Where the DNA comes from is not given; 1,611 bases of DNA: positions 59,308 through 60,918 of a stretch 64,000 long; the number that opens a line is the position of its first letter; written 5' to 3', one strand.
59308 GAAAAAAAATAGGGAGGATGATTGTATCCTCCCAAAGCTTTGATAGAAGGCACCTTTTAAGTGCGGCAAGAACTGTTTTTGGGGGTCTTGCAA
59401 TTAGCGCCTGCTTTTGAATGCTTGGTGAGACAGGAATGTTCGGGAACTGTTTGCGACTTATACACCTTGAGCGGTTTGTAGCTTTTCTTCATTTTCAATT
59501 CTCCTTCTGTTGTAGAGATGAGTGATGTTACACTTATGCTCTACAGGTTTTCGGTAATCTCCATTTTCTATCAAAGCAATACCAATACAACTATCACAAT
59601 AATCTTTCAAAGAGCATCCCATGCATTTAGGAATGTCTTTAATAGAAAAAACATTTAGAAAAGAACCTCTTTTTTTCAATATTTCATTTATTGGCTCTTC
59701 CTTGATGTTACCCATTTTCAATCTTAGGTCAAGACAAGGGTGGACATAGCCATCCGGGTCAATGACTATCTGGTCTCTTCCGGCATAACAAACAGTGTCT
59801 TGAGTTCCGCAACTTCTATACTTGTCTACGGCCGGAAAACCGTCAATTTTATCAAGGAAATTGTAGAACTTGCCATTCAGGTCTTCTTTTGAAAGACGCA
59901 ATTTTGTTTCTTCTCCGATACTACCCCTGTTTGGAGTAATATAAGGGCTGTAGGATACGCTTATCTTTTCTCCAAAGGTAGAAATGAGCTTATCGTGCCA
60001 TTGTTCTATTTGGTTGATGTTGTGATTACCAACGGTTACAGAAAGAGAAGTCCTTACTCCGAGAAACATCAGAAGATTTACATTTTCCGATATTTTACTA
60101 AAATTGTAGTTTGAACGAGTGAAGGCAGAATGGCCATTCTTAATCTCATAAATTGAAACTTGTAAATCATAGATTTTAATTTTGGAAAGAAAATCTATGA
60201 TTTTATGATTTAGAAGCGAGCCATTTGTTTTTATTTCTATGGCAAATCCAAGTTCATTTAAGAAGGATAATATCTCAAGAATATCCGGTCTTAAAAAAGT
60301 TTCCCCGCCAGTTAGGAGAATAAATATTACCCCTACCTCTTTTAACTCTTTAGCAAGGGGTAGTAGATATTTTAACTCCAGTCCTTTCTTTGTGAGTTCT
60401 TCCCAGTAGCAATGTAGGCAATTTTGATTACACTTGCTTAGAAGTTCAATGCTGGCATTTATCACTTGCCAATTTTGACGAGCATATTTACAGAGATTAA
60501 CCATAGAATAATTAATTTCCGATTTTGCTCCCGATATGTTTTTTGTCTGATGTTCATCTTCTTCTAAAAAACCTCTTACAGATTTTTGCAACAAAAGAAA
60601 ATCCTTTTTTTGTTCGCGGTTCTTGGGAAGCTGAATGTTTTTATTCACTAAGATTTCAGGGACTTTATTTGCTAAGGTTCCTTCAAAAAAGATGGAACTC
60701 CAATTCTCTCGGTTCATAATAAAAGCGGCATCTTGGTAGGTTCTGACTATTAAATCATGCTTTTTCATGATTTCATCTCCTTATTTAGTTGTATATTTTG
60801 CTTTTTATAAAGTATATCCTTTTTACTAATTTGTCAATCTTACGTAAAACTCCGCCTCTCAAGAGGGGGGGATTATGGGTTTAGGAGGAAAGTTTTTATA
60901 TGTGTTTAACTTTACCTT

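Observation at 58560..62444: AT-rich island encoding an rSAM/SPASM enzyme with a possible RRE-like N-terminus, a degenerate P-loop protein and two unknown proteins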

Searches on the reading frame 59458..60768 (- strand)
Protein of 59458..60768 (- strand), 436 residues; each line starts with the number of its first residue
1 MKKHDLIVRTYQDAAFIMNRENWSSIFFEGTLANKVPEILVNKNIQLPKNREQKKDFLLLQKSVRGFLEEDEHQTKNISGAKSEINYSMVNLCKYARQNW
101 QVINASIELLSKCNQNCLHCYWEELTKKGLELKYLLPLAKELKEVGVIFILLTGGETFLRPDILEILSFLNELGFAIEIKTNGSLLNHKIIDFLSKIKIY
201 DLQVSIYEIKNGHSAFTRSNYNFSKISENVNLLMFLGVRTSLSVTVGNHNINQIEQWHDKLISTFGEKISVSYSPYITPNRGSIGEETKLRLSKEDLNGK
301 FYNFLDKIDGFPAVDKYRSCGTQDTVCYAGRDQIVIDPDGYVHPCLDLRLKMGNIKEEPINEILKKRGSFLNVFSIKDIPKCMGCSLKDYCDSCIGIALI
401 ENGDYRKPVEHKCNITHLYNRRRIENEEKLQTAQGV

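Call 3: search_protein_families(library=pfam, proteins=[window:59458-60768:-], max_evalue=1)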
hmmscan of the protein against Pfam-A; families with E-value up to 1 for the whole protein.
window:59458-60768:- (436 aa): 4 families
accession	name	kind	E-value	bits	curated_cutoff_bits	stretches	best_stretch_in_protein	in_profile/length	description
PF04055.27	Radical_SAM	-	5.1e-14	53.2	29.5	1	109-259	3-164/166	Radical SAM superfamily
PF13186.11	SPASM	-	1.9e-10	41.3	21.5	1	327-385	1-66/67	Iron-sulfur cluster-binding domain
PF10576.14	EndIII_4Fe-2S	-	0.18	12.6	20.5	1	380-391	6-17/17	Iron-sulfur binding domain of endonuclease III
PF16958.10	PRP9_N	-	0.34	11.4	27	1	39-90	53-104/150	Pre-mRNA-splicing factor PRP9 N-terminus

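Call 4: search_protein_families(library=ncbifam, proteins=[window:59458-60768:-], max_evalue=1)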
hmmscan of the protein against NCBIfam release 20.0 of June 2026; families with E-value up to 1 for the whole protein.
window:59458-60768:- (436 aa): 59 families (the best 25 are shown)
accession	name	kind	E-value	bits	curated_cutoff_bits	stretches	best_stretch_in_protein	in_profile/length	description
TIGR04055.1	rSAM_NirJ2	equivalog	3.1e-24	86.1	500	2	111-260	8-160/326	putative heme d1 biosynthesis radical SAM protein NirJ2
TIGR04545.1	rSAM_ahbD_hemeb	equivalog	2.2e-22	79.9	500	2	108-258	5-159/339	heme b synthase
TIGR04250.1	SCM_rSAM_ScmE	equivalog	2.9e-21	75.8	400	2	106-265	6-169/358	SynChlorMet cassette radical SAM/SPASM protein ScmE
TIGR03962.1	mycofact_rSAM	equivalog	1.1e-20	74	265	1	106-394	15-313/339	mycofactocin radical SAM maturase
TIGR04054.1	rSAM_NirJ1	equivalog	1.7e-20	73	650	2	111-259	44-195/387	putative heme d1 biosynthesis radical SAM protein NirJ1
TIGR04051.1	rSAM_NirJ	equivalog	7.3e-20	71.2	515.45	1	108-258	7-160/354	heme d1 biosynthesis radical SAM protein NirJ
NF050035.1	rSAM_WgK_link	exception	2.3e-19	69.6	650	2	107-254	13-164/367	radical SAM/SPASM peptide maturase WgkB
TIGR04317.1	W_rSAM_matur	equivalog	3.9e-19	69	380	1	107-392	8-320/349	tungsten cofactor oxidoreductase radical SAM maturase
TIGR04303.1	GeoRSP_rSAM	equivalog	4.2e-17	62.7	400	2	111-256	13-159/325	GeoRSP system radical SAM/SPASM protein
NF045574.1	sacti_mat_StsB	exception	1.4e-15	57.1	625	1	110-415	103-416/466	StsB family radical SAM/SPASM domain sactipeptide maturase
TIGR04133.1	rSAM_w_lipo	hypoth_equivalog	2.1e-15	56.5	425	1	109-393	30-329/350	TIGR04133 family radical SAM/SPASM protein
NF047865.1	rSAM_PapB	equivalog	4.1e-15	55.8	340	1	108-408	8-330/330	PapB family radical SAM/SPASM ranthipeptide maturase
NF012164.0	AlbA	equivalog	9.8e-15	53.9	850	1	103-408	113-425/442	subtilosin maturase AlbA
TIGR04053.2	TIGR04053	equivalog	2e-14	53.6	395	2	109-262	14-174/366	TIGR04053 family radical SAM/SPASM domain-containing protein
TIGR04340.1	rSAM_ACGX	hypoth_equivalog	4.6e-14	52.4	400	2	108-268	8-176/341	radical SAM/SPASM domain protein, ACGX system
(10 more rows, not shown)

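Call 5: search_protein_families(library=padloc, proteins=[window:59458-60768:-], max_evalue=1)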
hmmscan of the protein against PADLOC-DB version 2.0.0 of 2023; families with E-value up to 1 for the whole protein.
window:59458-60768:- (436 aa): 2 families
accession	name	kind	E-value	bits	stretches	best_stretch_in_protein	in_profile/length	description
PDLC02903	pVip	-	4.4e-15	53.8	1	108-252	5-151/257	Viperins not associated with kinases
PDLC02904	pVip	-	2.6e-11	41.6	1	108-252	8-155/262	Viperins associated with kinases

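Call 12: find_homologous_proteins(query=window:59458-60768:-)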
Query window:59458-60768:- (436 aa): 130 proteins with E <= 0.001 among 5341 candidates; the best 120 are listed.
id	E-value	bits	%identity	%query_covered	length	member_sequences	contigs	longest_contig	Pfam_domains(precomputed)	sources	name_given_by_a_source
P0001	2.1e-206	704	70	99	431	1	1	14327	PF13186.12,PF04055.28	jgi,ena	-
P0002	3.1e-158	545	70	79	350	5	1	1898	PF04055.28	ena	-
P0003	3.9e-113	396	43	98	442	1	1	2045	PF13186.12,PF04055.28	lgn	-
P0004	1.1e-112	395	47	96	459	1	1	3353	PF13186.12,PF04055.28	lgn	-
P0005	8.4e-112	392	45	97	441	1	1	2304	PF13186.12,PF04055.28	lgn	-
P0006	8.5e-112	392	54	75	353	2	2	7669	PF13186.12,PF04055.28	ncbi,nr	ncbi:radical SAM protein, partial [Candidatus Gracilibacteria bacterium]|nr:radical SAM protein [Can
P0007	4.7e-111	390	44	97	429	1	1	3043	PF13186.12,PF04055.28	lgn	-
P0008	2.0e-110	388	44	96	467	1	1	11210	PF13186.12,PF04055.28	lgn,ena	-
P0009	2.6e-110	387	44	96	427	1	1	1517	PF13186.12,PF04055.28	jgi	jgi:radical SAM protein with 4Fe4S-binding SPASM domain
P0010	1.0e-109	385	44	95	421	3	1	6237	PF13186.12,PF04055.28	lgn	-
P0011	6.6e-109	383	42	97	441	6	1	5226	PF13186.12,PF04055.28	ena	-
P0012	8.0e-109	382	44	96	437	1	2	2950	PF13186.12,PF04055.28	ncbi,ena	-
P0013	1.0e-108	382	43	96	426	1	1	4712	PF13186.12,PF04055.28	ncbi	ncbi:MAG: radical SAM protein [bacterium]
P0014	3.3e-108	380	45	96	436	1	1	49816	PF13186.12,PF04055.28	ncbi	ncbi:radical SAM protein [Patescibacteria group bacterium]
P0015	1.1e-107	379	43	96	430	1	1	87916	PF13186.12,PF04055.28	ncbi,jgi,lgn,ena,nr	ncbi:radical SAM protein [Patescibacteria group bacterium]|nr:radical SAM protein [Patescibacteria g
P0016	1.8e-107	378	50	81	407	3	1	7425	PF13186.12,PF04055.28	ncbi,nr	ncbi:radical SAM protein, partial [Candidatus Parcubacteria bacterium]|nr:radical SAM protein [Candi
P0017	6.3e-107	376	42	96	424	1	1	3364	PF13186.12,PF04055.28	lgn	-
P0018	2.0e-106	374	41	96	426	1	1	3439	PF13186.12,PF04055.28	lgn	-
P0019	5.8e-106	373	42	98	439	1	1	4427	PF13186.12,PF04055.28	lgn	-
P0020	2.8e-105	371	42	96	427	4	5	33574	PF13186.12,PF04055.28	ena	-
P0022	4.7e-105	370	46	95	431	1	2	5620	PF13186.12,PF04055.28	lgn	-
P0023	7.8e-105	369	43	96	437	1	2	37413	PF13186.12,PF04055.28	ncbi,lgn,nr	ncbi:MAG: radical SAM protein [Candidatus Zambryskibacteria bacterium]|nr:radical SAM protein [Candi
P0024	3.3e-104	367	43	96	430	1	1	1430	PF13186.12,PF04055.28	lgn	-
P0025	3.7e-103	364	44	95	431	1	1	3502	PF13186.12,PF04055.28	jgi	-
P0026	5.9e-103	363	42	95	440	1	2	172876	PF13186.12,PF04055.28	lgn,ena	-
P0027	1.5e-102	362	42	97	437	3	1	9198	PF13186.12,PF04055.28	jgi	jgi:radical SAM protein with 4Fe4S-binding SPASM domain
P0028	1.8e-102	361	42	97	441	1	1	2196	PF13186.12,PF04055.28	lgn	-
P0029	2.9e-102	361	44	95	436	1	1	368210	PF13186.12,PF04055.28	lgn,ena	-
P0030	1.2e-100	355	42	96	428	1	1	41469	PF13186.12,PF04055.28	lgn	-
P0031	8.4e-99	349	40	96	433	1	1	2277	PF13186.12,PF04055.28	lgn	-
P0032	1.6e-98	348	41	96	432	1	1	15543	PF13186.12,PF04055.28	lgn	-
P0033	2.2e-98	348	44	84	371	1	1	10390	PF13186.12,PF04055.28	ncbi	ncbi:MAG: radical SAM protein, partial [bacterium]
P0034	3.2e-97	344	42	96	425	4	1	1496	PF13186.12,PF04055.28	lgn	-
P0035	2.6e-96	341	40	95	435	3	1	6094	PF13186.12,PF04055.28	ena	-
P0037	1.1e-94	336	37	98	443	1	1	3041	PF13186.12,PF04055.28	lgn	-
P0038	1.4e-93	332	41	96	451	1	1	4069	PF13186.12,PF04055.28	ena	-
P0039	7.1e-89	317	38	95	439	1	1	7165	PF13186.12,PF04055.28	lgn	-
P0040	1.4e-87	312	47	69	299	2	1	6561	PF13186.12,PF04055.28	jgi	jgi:radical SAM protein with 4Fe4S-binding SPASM domain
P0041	4.5e-86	307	40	95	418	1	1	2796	PF13186.12,PF04055.28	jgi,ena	-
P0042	2.5e-81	292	45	69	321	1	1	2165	PF13186.12,PF04055.28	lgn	-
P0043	1.2e-68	250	39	89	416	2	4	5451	PF13186.12,PF04055.28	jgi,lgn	-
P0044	5.0e-68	248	48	58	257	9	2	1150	PF13186.12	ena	-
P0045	1.2e-63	233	37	81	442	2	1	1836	PF13186.12,PF04055.28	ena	-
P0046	8.7e-29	119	26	72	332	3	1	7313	PF13186.12,PF04055.28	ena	-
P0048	5.0e-24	103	27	71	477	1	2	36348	PF13186.12,PF04055.28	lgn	-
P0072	3.3e-19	87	24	71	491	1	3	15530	PF13186.12,PF04055.28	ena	-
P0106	3.1e-13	67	27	68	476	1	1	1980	PF13186.12,PF04055.28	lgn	-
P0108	1.1e-12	65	26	65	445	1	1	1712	PF13186.12,PF04055.28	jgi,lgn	-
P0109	2.3e-12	64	36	29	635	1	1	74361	PF13186.12,PF04055.28,PF13353.12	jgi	jgi:MoaA/NifB/PqqE/SkfB family radical SAM enzyme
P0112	2.8e-10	58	23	74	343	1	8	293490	PF13186.12,PF04055.28,PF13353.12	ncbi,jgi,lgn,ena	jgi:radical SAM protein with 4Fe4S-binding SPASM domain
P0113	3.2e-10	57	28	69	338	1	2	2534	PF13186.12,PF04055.28,PF13353.12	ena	-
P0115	1.2e-9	56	24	58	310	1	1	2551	PF13186.12,PF04055.28,PF13353.12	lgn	-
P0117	1.5e-8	52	21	70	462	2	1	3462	PF13186.12,PF04055.28,PF13353.12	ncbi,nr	ncbi:MAG: radical SAM protein [Lachnospiraceae bacterium]|nr:radical SAM protein [Lachnospiraceae ba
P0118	1.8e-8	52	26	89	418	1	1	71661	PF13186.12,PF04055.28,PF13353.12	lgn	-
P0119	2.7e-8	51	23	57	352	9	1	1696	PF13186.12,PF04055.28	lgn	-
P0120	3.5e-8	51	25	58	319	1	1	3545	PF13186.12,PF04055.28,PF13353.12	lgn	-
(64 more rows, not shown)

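Call 14: find_encoding_contigs(protein=P0001, flank=6000, max_places=3)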
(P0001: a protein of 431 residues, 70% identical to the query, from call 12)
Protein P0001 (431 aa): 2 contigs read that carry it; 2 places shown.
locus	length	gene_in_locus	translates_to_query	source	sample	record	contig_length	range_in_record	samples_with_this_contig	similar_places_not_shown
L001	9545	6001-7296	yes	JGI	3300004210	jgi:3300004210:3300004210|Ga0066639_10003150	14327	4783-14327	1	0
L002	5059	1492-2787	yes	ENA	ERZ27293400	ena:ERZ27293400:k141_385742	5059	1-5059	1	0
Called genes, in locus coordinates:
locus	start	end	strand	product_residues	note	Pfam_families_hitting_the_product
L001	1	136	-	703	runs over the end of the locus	PF13196:DUF4012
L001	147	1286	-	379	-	PF13439:Glyco_transf_4, PF20706:GT4-conflict (weak), PF00534:Glycos_transf_1, PF13692:Glyco_trans_1_4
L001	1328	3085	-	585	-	PF00664:ABC_membrane, PF00005:ABC_tran, PF02463:SMC_N (weak)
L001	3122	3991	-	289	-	-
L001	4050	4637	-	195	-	PF00334:NDK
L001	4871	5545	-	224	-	-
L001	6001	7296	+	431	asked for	PF04055:Radical_SAM, PF13186:SPASM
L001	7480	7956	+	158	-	-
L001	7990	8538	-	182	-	PF00300:His_Phos_1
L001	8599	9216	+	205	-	-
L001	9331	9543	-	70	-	?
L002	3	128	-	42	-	?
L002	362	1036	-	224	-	-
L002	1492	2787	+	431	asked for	PF04055:Radical_SAM, PF13186:SPASM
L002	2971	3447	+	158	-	-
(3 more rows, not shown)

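Call 15: find_encoding_contigs(protein=P0015, flank=6000, max_places=3)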
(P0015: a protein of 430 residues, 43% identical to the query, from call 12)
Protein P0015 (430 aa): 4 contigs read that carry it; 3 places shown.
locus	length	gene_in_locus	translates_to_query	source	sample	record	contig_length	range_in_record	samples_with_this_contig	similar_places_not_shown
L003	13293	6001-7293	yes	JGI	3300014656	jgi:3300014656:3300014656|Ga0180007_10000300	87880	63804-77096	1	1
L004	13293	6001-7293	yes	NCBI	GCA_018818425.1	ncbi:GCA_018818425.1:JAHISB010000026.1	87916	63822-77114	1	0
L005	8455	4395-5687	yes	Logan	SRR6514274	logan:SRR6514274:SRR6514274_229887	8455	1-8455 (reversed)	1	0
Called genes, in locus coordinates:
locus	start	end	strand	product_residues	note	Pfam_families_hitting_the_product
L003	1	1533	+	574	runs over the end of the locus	PF01558:POR, PF01855:POR_N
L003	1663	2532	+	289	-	PF02775:TPP_enzyme_C, PF12367:PFO_beta_C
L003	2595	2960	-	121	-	-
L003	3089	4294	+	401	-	PF00266:Aminotran_5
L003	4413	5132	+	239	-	PF01592:NifU_N, PF04324:Fer2_BFD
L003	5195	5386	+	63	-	-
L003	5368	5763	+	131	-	PF01880:Desulfoferrodox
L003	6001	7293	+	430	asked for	PF04055:Radical_SAM, PF13186:SPASM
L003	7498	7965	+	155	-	-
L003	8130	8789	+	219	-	PF13483:Lactamase_B_3, PF00753:Lactamase_B, PF12706:Lactamase_B_2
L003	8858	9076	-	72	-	-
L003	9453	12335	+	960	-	PF08471:Ribonuc_red_2_N, PF02867:Ribonuc_red_lgC, PF12637:TSCPD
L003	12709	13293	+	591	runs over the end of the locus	PF00432:Prenyltrans, PF13243:SQHop_cyclase_C (weak), PF13249:SQHop_cyclase_N (weak), PF14478:DUF4430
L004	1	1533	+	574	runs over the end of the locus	PF01558:POR, PF01855:POR_N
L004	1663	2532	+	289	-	PF02775:TPP_enzyme_C, PF12367:PFO_beta_C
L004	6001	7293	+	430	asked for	PF04055:Radical_SAM, PF13186:SPASM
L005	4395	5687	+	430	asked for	PF04055:Radical_SAM, PF13186:SPASM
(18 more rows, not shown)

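Call 16: find_encoding_contigs(protein=P0014, flank=6000, max_places=3)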
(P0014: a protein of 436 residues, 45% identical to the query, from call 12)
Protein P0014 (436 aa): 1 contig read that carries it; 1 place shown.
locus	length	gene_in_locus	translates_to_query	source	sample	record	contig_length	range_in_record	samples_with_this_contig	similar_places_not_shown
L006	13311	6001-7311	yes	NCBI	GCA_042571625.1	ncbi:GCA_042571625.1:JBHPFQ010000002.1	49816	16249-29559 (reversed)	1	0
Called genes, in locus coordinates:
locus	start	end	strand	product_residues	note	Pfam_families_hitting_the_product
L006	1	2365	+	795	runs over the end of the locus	-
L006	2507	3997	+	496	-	PF13185:GAF_2 (weak), PF00512:HisKA, PF02518:HATPase_c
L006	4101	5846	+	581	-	PF00664:ABC_membrane, PF00005:ABC_tran, PF02463:SMC_N (weak)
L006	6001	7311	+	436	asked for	PF04055:Radical_SAM, PF13186:SPASM (weak)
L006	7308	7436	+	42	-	-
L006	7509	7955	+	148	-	-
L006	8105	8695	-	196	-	-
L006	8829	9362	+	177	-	PF01841:Transglut_core, PF04473:DUF553 (weak)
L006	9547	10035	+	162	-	-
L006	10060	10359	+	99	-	-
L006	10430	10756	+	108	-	-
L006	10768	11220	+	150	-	-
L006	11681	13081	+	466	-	PF01336:tRNA_anti-codon, PF00152:tRNA-synt_2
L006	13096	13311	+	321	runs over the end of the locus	PF00768:Peptidase_S11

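Call 22: find_related_loci(query=A1, collection=genome_contigs, flank=5000)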
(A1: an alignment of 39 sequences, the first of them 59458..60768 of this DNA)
Query A1 (436 aa) in genome_contigs; peptide patterns used: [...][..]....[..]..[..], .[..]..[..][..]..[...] (x = any residue, [..] = any of these).
48 stretches matched a pattern; 15 encode a relative of the query (tblastn E <= 1e-3); 15 distinct loci.
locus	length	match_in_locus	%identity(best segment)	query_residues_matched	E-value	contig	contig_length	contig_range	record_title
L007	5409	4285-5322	70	1-346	2e-155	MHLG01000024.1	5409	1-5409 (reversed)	MAG: Candidatus Liptonbacteria bacterium RIFOXYD1_FULL_36_11 rifoxyd1_full_scaffold_6122, whole genome shotgun sequence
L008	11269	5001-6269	44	5-423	3e-119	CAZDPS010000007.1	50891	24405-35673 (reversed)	MAG TPA_asm: uncultured Candidatus Saccharibacteria bacterium isolate SRP300315_co1_23 genome assembly, contig: NODE_327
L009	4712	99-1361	43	7-423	5e-117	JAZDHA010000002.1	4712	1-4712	MAG: bacterium isolate MEGAHIT-group-0.294 k141_6399727, whole genome shotgun sequence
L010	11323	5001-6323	42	2-436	2e-115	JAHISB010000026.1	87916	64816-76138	MAG: Patescibacteria group bacterium isolate MM_PC_MetaG.mb.153 MM_PC_MetaG.mb.153_k141_879184, whole genome shotgun seq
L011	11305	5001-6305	44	1-425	1e-113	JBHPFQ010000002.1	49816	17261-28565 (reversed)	Patescibacteria group bacterium isolate SAG AM-311-K04 NODE_2_length_49816_cov_32.955186, whole genome shotgun sequence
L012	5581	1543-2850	40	2-428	5e-111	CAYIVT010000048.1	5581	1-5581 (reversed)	MAG TPA_asm: uncultured Candidatus Saccharibacteria bacterium isolate ERP119705_co9_166 genome assembly, contig: NODE_24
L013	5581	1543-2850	40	2-428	5e-111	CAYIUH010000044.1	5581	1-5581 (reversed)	MAG TPA_asm: uncultured Candidatus Saccharibacteria bacterium isolate ERP119705_co6_845 genome assembly, contig: NODE_24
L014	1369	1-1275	39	7-419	1e-112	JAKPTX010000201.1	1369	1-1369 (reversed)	MAG: Bacteroidota bacterium isolate USPA_maxbin.052 k141_611963, whole genome shotgun sequence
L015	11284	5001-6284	37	6-419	2e-94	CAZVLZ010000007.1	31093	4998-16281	MAG TPA_asm: uncultured Candidatus Peribacteria bacterium isolate SRP263991_co1_524 genome assembly, contig: NODE_1779_l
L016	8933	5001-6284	35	6-420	5e-90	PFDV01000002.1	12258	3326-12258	MAG: Candidatus Peregrinibacteria bacterium CG10_big_fil_rev_8_21_14_0_10_55_24 CG10_8_21_14_0.10_scaffold_10342_c, whol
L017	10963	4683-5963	35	6-420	1e-89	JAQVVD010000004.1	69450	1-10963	MAG: Candidatus Peribacteraceae bacterium isolate STF1_71 NODE_688_length_69450_cov_5.389496_Sandtown_F1, whole genome s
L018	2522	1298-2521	37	6-400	9e-90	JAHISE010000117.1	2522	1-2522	MAG: Patescibacteria group bacterium isolate MM_PC_MetaG.mb.158 MM_PC_MetaG.mb.158_k141_1192271, whole genome shotgun se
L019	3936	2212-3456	33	18-420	3e-84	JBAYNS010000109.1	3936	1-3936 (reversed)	MAG: Candidatus Peribacteraceae bacterium isolate SO_2016_LW1_70 scaffold42798_LW64-88_2016, whole genome shotgun sequen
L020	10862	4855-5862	35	80-418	5e-66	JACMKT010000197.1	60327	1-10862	MAG: Rhodospirillales bacterium isolate ES-bin-250 ES-bin-250-contig-k141_8541279, whole genome shotgun sequence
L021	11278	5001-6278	48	6-419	6e-124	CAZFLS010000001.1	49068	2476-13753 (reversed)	MAG TPA_asm: uncultured Candidatus Peribacteria bacterium isolate binchicken_co246_72 genome assembly, contig: NODE_829_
